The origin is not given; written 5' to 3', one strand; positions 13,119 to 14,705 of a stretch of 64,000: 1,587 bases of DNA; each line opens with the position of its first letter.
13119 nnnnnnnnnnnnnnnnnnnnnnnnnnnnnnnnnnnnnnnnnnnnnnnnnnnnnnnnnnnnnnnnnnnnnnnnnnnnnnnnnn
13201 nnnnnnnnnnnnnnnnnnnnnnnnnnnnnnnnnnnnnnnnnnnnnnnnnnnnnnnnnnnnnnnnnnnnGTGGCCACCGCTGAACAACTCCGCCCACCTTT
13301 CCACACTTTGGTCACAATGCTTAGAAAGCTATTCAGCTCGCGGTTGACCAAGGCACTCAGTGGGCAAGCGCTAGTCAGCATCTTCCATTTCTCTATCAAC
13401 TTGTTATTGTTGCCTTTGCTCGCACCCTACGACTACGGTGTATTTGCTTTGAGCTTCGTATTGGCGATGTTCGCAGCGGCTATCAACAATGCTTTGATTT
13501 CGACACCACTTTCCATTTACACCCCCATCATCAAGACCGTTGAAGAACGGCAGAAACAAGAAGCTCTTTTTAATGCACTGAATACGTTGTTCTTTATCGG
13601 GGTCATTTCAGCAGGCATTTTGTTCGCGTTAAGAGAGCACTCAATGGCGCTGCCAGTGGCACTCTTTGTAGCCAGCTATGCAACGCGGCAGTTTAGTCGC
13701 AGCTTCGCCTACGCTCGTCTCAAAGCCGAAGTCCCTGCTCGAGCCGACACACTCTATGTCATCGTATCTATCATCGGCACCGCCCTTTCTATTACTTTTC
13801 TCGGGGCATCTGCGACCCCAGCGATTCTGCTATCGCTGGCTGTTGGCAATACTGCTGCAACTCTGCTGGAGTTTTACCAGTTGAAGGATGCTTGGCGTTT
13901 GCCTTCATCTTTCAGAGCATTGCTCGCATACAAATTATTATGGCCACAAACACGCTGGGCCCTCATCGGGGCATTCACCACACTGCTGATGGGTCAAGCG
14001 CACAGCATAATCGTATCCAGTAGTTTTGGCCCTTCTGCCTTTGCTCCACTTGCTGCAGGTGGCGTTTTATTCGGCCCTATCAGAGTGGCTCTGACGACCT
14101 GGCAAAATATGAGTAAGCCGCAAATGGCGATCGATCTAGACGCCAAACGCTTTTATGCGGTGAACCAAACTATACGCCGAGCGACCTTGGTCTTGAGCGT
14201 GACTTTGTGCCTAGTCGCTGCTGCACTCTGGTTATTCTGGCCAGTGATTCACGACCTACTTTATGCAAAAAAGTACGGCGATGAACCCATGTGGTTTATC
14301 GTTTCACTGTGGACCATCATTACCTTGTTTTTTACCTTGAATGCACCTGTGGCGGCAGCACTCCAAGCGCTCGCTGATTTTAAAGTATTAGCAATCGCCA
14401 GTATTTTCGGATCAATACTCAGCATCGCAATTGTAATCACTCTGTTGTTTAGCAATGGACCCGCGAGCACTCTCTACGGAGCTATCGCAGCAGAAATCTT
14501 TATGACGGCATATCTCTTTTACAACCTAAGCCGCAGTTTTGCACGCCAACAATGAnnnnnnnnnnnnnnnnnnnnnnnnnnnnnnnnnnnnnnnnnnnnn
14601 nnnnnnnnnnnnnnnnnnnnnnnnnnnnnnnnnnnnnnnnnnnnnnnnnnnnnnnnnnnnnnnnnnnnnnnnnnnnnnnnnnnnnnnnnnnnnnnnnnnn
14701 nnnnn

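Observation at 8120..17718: Polysaccharide biosynthesis island without OPX/phosphatase genes, predicted to build a xylose-containing polymer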

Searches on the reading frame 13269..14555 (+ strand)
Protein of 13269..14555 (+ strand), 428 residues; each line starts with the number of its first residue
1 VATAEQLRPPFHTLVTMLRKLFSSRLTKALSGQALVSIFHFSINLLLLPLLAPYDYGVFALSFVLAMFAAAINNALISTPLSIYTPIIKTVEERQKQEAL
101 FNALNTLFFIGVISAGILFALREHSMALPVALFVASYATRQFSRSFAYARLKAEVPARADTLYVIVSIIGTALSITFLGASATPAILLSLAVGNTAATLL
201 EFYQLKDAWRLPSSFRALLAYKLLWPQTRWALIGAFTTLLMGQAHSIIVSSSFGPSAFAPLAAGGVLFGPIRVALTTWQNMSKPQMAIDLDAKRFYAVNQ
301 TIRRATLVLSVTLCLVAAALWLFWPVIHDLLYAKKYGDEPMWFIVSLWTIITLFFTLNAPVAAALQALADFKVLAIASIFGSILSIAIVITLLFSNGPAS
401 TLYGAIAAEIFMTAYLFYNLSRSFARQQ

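Call 3: search_protein_families(library=pfam, proteins=[window:13269-14555:+])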
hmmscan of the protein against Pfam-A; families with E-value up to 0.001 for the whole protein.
window:13269-14555:+ (428 aa): 0 families

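Call 4: search_protein_families(library=ncbifam, proteins=[window:13269-14555:+])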
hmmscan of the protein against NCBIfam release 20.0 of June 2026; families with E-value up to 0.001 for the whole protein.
window:13269-14555:+ (428 aa): 0 families

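Call 15: search_protein_families(library=pfam, proteins=[window:13269-14555:+], max_evalue=10)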
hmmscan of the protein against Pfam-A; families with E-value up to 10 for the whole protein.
window:13269-14555:+ (428 aa): 2 families
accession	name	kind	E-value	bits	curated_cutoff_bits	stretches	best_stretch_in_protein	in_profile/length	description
PF01554.23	MatE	-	0.0012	19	24.9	1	237-388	7-158/161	MatE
PF10251.14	PEN-2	-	0.07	14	25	1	331-410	7-86/93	Presenilin enhancer-2 subunit of gamma secretase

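Call 30: find_homologous_proteins(query=window:13269-14555:+, max_evalue=0.001)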
Query window:13269-14555:+ (428 aa): 175 proteins with E <= 0.001 among 8000 candidates; the best 120 are listed.
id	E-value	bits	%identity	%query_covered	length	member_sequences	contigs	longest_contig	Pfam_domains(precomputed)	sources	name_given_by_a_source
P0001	7.4e-265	896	100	100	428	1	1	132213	-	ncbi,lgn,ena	-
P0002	1.1e-198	678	79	96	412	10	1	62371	-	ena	-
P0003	9.3e-193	659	75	96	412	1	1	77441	-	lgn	-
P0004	2.3e-192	658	76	96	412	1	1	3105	-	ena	-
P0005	3.8e-176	604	72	95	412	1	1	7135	-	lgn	-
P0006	1.0e-170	586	72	91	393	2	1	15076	-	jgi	-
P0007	1.2e-168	579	67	95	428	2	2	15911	-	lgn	-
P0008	1.0e-165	570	66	96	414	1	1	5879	-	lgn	-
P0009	2.0e-155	536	65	94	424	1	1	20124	-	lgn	-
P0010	2.3e-152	526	62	96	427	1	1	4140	-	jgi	-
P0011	7.8e-111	389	47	93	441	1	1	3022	-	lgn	-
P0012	3.4e-110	387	50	95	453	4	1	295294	-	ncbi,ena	-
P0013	3.9e-110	387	49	93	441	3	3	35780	-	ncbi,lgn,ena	-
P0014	8.3e-110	386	45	97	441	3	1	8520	-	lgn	-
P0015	2.7e-109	384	50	95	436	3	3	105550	-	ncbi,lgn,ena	-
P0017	4.3e-109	383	49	96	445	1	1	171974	PF01943.23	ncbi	ncbi:MAG: lipopolysaccharide biosynthesis protein [Granulosicoccus sp.]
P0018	5.4e-109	383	49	95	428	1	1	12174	PF01943.23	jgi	-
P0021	1.3e-108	382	48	93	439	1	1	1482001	-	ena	-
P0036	2.6e-107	378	49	94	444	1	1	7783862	-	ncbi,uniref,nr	ncbi:hypothetical protein IMCC3135_12275 [Granulosicoccus antarcticus IMCC3135]|uniref:Polysaccharid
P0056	6.6e-106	373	48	94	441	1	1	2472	PF01943.23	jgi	-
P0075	5.9e-105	370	48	93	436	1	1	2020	PF01943.23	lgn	-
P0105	3.3e-103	364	48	90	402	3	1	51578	PF01943.23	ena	-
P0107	3.4e-103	364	49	90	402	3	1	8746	PF01943.23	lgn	-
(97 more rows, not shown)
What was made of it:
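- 13269..14555 (+): Wzx-type MOP flippase, 428 aa from GTG, with an alternative ATG at 13317 giving 412 aa. Some homologues carry PF01943 (call 30).
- The flippase and polymerase are conserved across genera, unlike hypervariable O-antigen genes (call 30).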

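Call 31: find_encoding_contigs(protein=P0001, flank=10000, max_places=3)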
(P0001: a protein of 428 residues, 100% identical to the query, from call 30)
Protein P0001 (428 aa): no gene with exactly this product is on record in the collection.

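Call 32: find_encoding_contigs(protein=P0036, flank=10000, max_places=2)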
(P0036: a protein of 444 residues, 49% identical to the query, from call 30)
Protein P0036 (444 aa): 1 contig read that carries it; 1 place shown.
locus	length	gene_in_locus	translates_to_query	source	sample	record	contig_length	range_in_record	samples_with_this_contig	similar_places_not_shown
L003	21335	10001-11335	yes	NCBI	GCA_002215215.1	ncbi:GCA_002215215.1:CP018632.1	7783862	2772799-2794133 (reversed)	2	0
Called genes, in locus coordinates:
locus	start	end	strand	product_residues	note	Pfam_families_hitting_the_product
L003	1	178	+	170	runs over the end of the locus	-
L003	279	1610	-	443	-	PF07992:Pyr_redox_2, PF00070:Pyr_redox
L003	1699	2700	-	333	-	PF02746:MR_MLE_N, PF13378:MR_MLE_C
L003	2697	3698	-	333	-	PF17396:DUF1611_N, PF07755:DUF1611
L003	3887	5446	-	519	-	PF17941:PP_kinase_C_1 (faint), PF13091:PLDc_2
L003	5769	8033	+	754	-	PF02706:Wzz (weak), PF23607:WZC_N, PF13807:GNVR, PF01656:CbiA (weak), PF13614:AAA_31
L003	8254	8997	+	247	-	PF02397:Bac_transf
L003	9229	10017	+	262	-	PF03808:Glyco_tran_WecG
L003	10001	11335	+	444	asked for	-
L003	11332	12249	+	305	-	PF00535:Glycos_transf_2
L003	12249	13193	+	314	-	PF00535:Glycos_transf_2, PF10111:Glyco_tranf_2_2, PF13641:Glyco_tranf_2_3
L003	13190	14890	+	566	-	PF04932:Wzy_C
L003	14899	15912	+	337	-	PF01073:3Beta_HSD, PF01370:Epimerase, PF02719:Polysacc_synt_2, PF04321:RmlD_sub_bind, PF05368:NmrA (weak), PF07993:NAD_binding_4 (faint), PF13460:NAD_binding_10, PF16363:GDP_Man_Dehyd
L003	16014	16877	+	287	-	PF00722:Glyco_hydro_16, PF03935:SKN1_KRE6_Sbg1 (faint), PF26113:GH16_XgeA (weak)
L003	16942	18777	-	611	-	PF03924:CHASE, PF00512:HisKA, PF02518:HATPase_c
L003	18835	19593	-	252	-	-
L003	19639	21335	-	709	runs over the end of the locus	PF02922:CBM_48, PF00128:Alpha-amylase (weak)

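Call 33: list_cluster_members(proteins=[P0001, P0002, P0012])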
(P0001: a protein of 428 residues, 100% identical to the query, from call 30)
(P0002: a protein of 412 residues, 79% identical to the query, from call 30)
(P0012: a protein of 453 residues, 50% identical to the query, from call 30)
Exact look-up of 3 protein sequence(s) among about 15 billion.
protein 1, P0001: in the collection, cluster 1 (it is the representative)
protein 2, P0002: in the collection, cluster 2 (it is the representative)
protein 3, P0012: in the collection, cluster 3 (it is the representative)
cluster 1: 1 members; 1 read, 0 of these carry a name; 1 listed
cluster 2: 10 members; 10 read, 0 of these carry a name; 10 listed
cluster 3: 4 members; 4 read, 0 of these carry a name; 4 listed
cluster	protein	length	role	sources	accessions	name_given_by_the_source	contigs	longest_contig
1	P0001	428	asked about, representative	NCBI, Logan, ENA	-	-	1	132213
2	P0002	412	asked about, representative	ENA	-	-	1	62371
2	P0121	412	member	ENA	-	-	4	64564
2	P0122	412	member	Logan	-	-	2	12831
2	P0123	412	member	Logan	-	-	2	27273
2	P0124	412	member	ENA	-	-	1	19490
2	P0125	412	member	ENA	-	-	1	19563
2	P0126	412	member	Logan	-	-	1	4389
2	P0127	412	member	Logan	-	-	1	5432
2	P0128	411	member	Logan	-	-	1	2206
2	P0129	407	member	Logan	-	-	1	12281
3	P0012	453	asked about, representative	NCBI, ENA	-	-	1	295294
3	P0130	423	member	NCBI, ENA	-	-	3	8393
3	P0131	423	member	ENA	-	-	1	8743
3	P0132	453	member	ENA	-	-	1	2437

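Call 35: find_encoding_contigs(protein=P0002, flank=10000, max_places=1)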
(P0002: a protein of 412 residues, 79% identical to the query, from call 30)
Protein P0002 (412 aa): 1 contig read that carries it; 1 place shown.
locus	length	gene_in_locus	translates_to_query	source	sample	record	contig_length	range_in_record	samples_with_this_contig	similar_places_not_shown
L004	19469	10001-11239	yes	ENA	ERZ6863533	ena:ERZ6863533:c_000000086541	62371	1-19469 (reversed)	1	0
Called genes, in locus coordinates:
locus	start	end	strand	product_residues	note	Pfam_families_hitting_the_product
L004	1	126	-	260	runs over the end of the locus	PF02754:CCG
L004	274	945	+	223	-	PF00392:GntR, PF07729:FCD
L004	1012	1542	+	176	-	-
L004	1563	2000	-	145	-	PF01894:YjbQ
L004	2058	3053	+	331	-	PF01145:Band_7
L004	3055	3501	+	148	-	PF01957:NfeD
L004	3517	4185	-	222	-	-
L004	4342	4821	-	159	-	PF00383:dCMP_cyt_deam_1, PF14437:MafB19-deam, PF14439:Bd3614-deam (weak)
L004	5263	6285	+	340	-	PF01073:3Beta_HSD, PF01370:Epimerase, PF02719:Polysacc_synt_2 (faint), PF04321:RmlD_sub_bind, PF07993:NAD_binding_4 (faint), PF16363:GDP_Man_Dehyd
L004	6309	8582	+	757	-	PF02706:Wzz, PF23607:WZC_N, PF13807:GNVR, PF10609:ParA, PF01656:CbiA, PF13614:AAA_31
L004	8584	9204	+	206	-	PF02397:Bac_transf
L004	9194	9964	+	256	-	PF03808:Glyco_tran_WecG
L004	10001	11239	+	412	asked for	-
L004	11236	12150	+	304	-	PF00535:Glycos_transf_2, PF13641:Glyco_tranf_2_3 (weak)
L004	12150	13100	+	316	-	PF00535:Glycos_transf_2, PF10111:Glyco_tranf_2_2, PF13641:Glyco_tranf_2_3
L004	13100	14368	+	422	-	PF04932:Wzy_C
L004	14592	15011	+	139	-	PF00581:Rhodanese (weak)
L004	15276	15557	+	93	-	-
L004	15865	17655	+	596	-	PF00916:Sulfate_transp, PF01740:STAS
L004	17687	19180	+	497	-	PF02074:Peptidase_M32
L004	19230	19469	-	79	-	?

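Call 36: find_encoding_contigs(protein=P0012, flank=10000, max_places=1)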
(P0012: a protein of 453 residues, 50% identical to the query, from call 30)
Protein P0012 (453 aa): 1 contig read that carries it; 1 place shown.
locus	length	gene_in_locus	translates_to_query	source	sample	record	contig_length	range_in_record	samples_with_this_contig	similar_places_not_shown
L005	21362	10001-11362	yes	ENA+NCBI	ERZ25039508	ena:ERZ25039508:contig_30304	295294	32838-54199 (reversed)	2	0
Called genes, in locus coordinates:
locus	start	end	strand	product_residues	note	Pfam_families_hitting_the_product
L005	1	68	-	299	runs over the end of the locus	PF01379:Porphobil_deam, PF03900:Porphobil_deamC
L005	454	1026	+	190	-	PF00293:NUDIX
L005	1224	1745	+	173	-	-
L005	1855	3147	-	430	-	PF07992:Pyr_redox_2, PF00070:Pyr_redox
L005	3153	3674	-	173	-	PF13378:MR_MLE_C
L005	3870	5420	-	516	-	PF13091:PLDc_2, PF17941:PP_kinase_C_1 (weak)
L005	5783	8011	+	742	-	PF02706:Wzz (weak), PF23607:WZC_N, PF13807:GNVR, PF01656:CbiA (weak), PF13614:AAA_31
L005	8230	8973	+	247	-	PF02397:Bac_transf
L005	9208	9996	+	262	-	PF03808:Glyco_tran_WecG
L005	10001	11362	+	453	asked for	-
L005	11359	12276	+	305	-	PF00535:Glycos_transf_2, PF13641:Glyco_tranf_2_3 (faint)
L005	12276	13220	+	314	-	PF00535:Glycos_transf_2, PF10111:Glyco_tranf_2_2, PF13641:Glyco_tranf_2_3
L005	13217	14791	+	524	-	PF04932:Wzy_C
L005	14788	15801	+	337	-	PF01073:3Beta_HSD, PF01370:Epimerase, PF02719:Polysacc_synt_2, PF04321:RmlD_sub_bind, PF05368:NmrA (weak), PF07993:NAD_binding_4 (faint), PF13460:NAD_binding_10, PF16363:GDP_Man_Dehyd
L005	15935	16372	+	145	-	-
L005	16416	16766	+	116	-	PF00722:Glyco_hydro_16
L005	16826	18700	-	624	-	PF03924:CHASE, PF00512:HisKA, PF02518:HATPase_c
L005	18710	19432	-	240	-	-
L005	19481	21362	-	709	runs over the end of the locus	PF02922:CBM_48, PF00128:Alpha-amylase (weak)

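Call 37: find_encoding_contigs(protein=P0021, flank=10000, max_places=1)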
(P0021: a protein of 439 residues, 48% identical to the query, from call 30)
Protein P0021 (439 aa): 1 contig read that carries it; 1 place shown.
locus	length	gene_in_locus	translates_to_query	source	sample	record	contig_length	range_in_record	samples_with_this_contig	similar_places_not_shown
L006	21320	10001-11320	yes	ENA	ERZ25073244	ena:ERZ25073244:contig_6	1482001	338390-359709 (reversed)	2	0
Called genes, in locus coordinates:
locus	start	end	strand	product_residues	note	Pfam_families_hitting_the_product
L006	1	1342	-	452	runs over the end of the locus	PF01547:SBP_bac_1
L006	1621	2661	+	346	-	PF00356:LacI, PF00532:Peripla_BP_1, PF13407:Peripla_BP_4 (weak), PF13377:Peripla_BP_3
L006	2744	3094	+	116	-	-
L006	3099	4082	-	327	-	PF02746:MR_MLE_N, PF13378:MR_MLE_C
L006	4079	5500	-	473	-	PF13091:PLDc_2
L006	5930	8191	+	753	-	PF02706:Wzz (weak), PF23607:WZC_N, PF13807:GNVR, PF01656:CbiA (weak), PF13614:AAA_31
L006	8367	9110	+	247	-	PF02397:Bac_transf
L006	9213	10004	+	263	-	PF03808:Glyco_tran_WecG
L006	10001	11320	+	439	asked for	-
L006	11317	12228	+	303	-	PF00535:Glycos_transf_2, PF13641:Glyco_tranf_2_3 (weak)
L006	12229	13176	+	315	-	PF00535:Glycos_transf_2, PF10111:Glyco_tranf_2_2, PF13641:Glyco_tranf_2_3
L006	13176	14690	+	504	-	PF04932:Wzy_C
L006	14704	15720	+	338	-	PF01073:3Beta_HSD, PF01370:Epimerase, PF02719:Polysacc_synt_2, PF04321:RmlD_sub_bind, PF05368:NmrA (faint), PF07993:NAD_binding_4 (faint), PF13460:NAD_binding_10, PF16363:GDP_Man_Dehyd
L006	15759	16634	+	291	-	PF03935:SKN1_KRE6_Sbg1 (faint), PF00722:Glyco_hydro_16, PF26113:GH16_XgeA (weak)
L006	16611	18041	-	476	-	PF01565:FAD_binding_4, PF02913:FAD-oxidase_C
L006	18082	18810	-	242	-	-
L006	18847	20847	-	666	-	PF00128:Alpha-amylase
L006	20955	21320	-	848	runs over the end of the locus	PF00343:Phosphorylase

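Call 39: search_solved_structures(query=L003:14899-15912:+, max_evalue=1e-15)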
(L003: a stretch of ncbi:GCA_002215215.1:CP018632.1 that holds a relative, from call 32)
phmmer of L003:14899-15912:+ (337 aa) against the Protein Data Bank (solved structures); distinct sequences matched with E-value up to 1e-15: 66 (the best 60 are shown).
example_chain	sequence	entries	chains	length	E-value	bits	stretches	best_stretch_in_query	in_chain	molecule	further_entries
8wxk_A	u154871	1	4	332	2.3e-110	371.9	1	4-331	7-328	UDP-glucose 4-epimerase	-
4twr_A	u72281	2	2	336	1.5e-97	329.9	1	3-326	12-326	NAD binding site:NAD-dependent epimerase/dehydratase:UDP-glucose 4-epimerase | UDP-glucose 4-epimerase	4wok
2c20_A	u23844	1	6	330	2.7e-91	309.3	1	4-334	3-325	UDP-GLUCOSE 4-EPIMERASE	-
7k3p_A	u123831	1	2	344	8.9e-77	261.5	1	4-329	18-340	UDP-glucose 4-epimerase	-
7xpo_A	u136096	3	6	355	7.4e-72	245.4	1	3-334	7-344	UDP-glucose 4-epimerase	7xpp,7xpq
3enk_A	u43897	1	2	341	1.3e-71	244.6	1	4-334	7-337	UDP-glucose 4-epimerase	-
1kvs_A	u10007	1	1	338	6.1e-71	242.4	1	5-335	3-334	UDP-GALACTOSE 4-EPIMERASE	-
1udc_A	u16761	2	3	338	1.6e-70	241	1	5-335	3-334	UDP-GALACTOSE-4-EPIMERASE | UDP-GALACTOSE 4-EPIMERASE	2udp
1lrk_A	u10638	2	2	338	2.2e-70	240.6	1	5-335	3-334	UDP-glucose 4-epimerase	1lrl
1kvr_A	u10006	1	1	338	2.2e-70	240.5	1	5-335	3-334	UDP-GALACTOSE 4-EPIMERASE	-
1lrj_A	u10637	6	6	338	2.2e-70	240.5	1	5-335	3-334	UDP-glucose 4-epimerase | UDP-GALACTOSE 4-EPIMERASE | UDP-GALACTOSE-4-EPIMERASE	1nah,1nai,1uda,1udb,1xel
1gy8_A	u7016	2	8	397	2.3e-70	240.5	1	48-334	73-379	UDP-GALACTOSE 4-EPIMERASE | UDP-GALACTOSE-4-EPIMERASE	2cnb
1kvq_A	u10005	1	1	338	3e-70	240.1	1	5-335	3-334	UDP-GALACTOSE 4-EPIMERASE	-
1kvt_A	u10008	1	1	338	3e-70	240.1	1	5-335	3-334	UDP-GALACTOSE 4-EPIMERASE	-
1kvu_A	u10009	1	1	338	5.7e-70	239.2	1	5-335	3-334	UDP-GALACTOSE 4-EPIMERASE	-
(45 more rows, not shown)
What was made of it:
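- Closest known: The same cassette in Granulosicoccus antarcticus IMCC3135. Different: The PGT (247 aa) and Wzy (566 aa) are longer (calls 32, 39).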
